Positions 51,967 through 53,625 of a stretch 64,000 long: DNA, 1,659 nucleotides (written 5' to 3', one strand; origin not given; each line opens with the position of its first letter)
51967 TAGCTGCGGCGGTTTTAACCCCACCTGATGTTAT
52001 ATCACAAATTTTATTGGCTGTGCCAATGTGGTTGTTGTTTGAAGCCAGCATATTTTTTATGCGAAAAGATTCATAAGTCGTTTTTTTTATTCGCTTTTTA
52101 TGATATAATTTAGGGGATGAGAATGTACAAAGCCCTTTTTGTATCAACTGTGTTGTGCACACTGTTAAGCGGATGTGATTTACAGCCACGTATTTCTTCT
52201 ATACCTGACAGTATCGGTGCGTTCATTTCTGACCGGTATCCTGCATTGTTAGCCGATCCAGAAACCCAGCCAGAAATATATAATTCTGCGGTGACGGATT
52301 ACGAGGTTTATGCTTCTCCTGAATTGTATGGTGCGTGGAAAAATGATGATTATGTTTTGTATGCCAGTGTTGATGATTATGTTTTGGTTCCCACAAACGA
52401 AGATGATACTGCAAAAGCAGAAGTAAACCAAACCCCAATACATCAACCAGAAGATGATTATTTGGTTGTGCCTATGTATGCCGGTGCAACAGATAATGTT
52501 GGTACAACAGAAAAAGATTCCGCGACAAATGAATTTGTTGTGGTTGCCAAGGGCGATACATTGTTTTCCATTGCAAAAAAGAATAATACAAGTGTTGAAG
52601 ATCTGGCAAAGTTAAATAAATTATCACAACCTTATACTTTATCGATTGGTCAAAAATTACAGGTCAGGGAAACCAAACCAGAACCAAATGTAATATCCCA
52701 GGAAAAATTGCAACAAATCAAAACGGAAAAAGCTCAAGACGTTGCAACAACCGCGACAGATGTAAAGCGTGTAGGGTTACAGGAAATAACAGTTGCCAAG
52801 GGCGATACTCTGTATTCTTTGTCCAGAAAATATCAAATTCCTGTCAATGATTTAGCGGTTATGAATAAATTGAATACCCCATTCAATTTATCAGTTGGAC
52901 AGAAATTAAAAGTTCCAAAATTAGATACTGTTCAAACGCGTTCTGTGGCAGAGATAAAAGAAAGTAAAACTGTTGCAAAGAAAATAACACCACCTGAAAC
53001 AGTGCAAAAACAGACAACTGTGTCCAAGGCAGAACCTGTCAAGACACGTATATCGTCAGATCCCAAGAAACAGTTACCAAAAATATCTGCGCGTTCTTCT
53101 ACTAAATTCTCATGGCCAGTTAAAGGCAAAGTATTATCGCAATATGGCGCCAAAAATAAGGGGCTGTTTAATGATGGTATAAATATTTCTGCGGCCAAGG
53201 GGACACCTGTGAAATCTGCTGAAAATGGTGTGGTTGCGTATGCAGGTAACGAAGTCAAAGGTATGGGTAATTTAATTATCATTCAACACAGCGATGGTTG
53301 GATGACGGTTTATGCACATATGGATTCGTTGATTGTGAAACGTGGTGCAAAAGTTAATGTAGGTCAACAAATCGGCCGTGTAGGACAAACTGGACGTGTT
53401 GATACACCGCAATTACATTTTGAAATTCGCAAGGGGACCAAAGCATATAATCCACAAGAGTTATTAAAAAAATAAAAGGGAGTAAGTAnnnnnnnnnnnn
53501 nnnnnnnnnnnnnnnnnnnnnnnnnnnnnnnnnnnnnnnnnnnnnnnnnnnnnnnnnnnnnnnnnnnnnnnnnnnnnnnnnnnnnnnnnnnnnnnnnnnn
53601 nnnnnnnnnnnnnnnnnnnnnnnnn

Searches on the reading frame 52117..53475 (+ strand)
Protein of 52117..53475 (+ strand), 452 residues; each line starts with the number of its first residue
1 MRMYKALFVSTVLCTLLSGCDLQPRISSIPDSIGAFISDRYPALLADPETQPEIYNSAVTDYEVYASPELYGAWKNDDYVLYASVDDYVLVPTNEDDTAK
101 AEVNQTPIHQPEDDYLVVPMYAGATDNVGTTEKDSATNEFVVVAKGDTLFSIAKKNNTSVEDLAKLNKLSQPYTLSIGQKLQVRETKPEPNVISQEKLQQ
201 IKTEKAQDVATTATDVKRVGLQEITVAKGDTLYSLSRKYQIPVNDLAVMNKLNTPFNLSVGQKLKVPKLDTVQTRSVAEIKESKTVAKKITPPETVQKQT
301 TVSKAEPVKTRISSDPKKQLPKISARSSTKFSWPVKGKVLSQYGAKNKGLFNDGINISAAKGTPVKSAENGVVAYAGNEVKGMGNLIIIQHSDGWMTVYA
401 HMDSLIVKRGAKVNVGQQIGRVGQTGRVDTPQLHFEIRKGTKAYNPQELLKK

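Call 4: search_protein_families(library=pfam, proteins=[window:52117-53475:+], max_evalue=1)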
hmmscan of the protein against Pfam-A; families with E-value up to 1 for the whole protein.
window:52117-53475:+ (452 aa): 8 families
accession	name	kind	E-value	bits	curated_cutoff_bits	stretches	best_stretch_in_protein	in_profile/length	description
PF01551.29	Peptidase_M23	-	9.5e-32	109.5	28.7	1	351-446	2-96/96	Peptidase family M23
PF01476.26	LysM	-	2.4e-31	107.8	20.9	2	142-183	2-42/43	LysM domain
PF04225.17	LysM_OapA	-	3.3e-06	27.5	22.3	1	222-266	3-51/85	Opacity-associated protein A LysM-like domain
PF23457.1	LysM2_NFP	-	0.0018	18.8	36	0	226-267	10-54/56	NFP LysM2 domain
PF23472.1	LysM2_CERK1_LYK3_4_5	-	0.0029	17.9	27.4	0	141-183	8-53/56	LYK3/4/5 LysM2 domain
PF00570.28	HRDC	-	0.061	13.7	23.8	1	142-172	25-55/68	HRDC domain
PF11020.14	DUF2610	-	0.15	12.4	21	0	148-165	56-73/81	Domain of unknown function (DUF2610)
PF13533.13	Biotin_lipoyl_2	-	0.22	11.9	29.8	0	142-152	21-31/32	Biotin-lipoyl like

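Call 5: search_protein_families(library=ncbifam, proteins=[window:52117-53475:+], max_evalue=1)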
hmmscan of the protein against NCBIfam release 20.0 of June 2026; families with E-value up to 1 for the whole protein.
window:52117-53475:+ (452 aa): 26 families (the best 25 are shown)
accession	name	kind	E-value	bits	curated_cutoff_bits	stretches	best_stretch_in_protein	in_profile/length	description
NF040883.1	amid_act_ActS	equivalog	8.8e-61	205.3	375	2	224-450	36-233/242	amidase activator ActS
NF050804.1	CellDivDipMCaul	equivalog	4e-60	204.3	900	3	288-439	475-615/634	cell division endopeptidase DipM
NF041208.1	celldiv_DipM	equivalog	1.6e-49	169.3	740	2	224-450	186-417/419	cell division endopeptidase DipM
NF008123.1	PRK10871.1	equivalog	9.3e-48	163.4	311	3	282-450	199-362/365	murein hydrolase activator NlpD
NF047755.1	LIC_10271_M23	exception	9.4e-25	87.6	180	3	305-447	69-206/207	LIC_10271 family cell wall hydrolase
NF052336.1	PdgHdaseHSB100310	equivalog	9.7e-25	87.6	500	1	322-441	23-145/316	peptidoglycan hydrolase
NF008644.1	PRK11637.1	equivalog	5e-24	85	270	1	192-450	139-383/385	murein hydrolase activator EnvC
NF008652.0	PRK11649.1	equivalog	2.6e-23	82.4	341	3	353-446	314-406/439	murein DD-endopeptidase MepM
NF052530.1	Heli_ShapePgp3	exception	9e-22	77.5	300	1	281-451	97-265/270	peptidoglycan metallopeptidase Pgp3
NF053825.1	PdgNdpepShyA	equivalog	2e-17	63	700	1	353-445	297-388/425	peptidoglycan DD-endopeptidase ShyA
NF053824.1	PdgNdpepShyC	equivalog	5.9e-17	61.7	700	1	353-437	297-380/429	peptidoglycan DD-endopeptidase ShyC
NF047657.1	CellWlHdaseLepto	equivalog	2.9e-15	56.4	400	2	224-447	29-217/221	hypothetical protein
NF008050.0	PRK10783.1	equivalog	1.2e-14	53.5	508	2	133-193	338-397/457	murein transglycosylase D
NF053738.1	S2SprSpoIIQBc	equivalog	1.8e-14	53.9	250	1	350-452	120-225/232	stage II sporulation protein SpoIIQ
NF004974.0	PRK06347.1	equivalog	1.4e-13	50.8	701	1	122-317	315-498/592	1,4-beta-N-acetylmuramoylhydrolase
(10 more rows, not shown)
